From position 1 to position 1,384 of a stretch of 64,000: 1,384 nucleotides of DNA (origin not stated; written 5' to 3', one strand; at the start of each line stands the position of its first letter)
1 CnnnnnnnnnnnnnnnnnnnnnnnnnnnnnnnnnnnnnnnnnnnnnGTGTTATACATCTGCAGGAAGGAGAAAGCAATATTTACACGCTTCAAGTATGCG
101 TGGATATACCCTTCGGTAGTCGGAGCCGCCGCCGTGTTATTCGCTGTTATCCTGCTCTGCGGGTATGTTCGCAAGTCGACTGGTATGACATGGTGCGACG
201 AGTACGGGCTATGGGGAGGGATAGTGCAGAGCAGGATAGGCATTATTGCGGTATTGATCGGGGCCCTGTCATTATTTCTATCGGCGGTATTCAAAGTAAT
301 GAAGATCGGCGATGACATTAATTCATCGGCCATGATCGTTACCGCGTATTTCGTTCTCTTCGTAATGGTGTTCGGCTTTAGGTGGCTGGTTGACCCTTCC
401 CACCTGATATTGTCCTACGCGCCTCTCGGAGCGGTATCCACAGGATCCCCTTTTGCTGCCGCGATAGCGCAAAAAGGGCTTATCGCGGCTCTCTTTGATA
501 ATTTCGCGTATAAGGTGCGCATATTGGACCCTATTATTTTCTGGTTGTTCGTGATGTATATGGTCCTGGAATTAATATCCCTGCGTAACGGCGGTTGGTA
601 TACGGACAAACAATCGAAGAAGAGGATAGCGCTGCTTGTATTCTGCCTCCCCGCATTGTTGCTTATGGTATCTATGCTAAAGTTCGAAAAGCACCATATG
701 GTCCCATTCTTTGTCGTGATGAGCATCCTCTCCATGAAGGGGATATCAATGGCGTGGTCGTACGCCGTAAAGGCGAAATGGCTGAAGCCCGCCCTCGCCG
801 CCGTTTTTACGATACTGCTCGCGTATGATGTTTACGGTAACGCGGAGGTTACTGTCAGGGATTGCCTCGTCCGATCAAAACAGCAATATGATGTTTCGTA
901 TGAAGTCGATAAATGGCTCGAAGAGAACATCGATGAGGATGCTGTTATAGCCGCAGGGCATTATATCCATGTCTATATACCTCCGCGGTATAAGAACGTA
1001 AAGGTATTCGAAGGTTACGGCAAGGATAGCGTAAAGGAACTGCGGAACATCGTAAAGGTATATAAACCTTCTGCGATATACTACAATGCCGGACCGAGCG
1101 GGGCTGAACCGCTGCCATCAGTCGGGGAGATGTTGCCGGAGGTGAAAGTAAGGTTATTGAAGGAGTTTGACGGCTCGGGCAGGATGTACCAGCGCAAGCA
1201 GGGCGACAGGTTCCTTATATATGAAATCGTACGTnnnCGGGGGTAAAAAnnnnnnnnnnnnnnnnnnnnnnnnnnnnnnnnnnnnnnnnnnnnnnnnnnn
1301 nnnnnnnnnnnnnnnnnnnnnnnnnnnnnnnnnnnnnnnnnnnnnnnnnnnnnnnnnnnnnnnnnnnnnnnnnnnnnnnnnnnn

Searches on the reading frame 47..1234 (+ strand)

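Call 3: search_protein_families(library=pfam, proteins=[window:47-1234:+], max_evalue=0.1)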
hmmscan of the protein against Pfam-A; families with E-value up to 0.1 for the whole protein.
window:47-1234:+ (396 aa): 0 families

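Call 4: search_protein_families(library=ncbifam, proteins=[window:47-1234:+], max_evalue=0.1)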
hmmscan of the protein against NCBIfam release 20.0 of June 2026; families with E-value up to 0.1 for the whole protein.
window:47-1234:+ (396 aa): 1 family
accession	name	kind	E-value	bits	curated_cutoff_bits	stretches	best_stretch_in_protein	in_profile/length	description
NF046053.1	lipo_BPTD_2524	equivalog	0.038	14.3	50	1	259-290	38-69/132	BPTD_2524 family lipoprotein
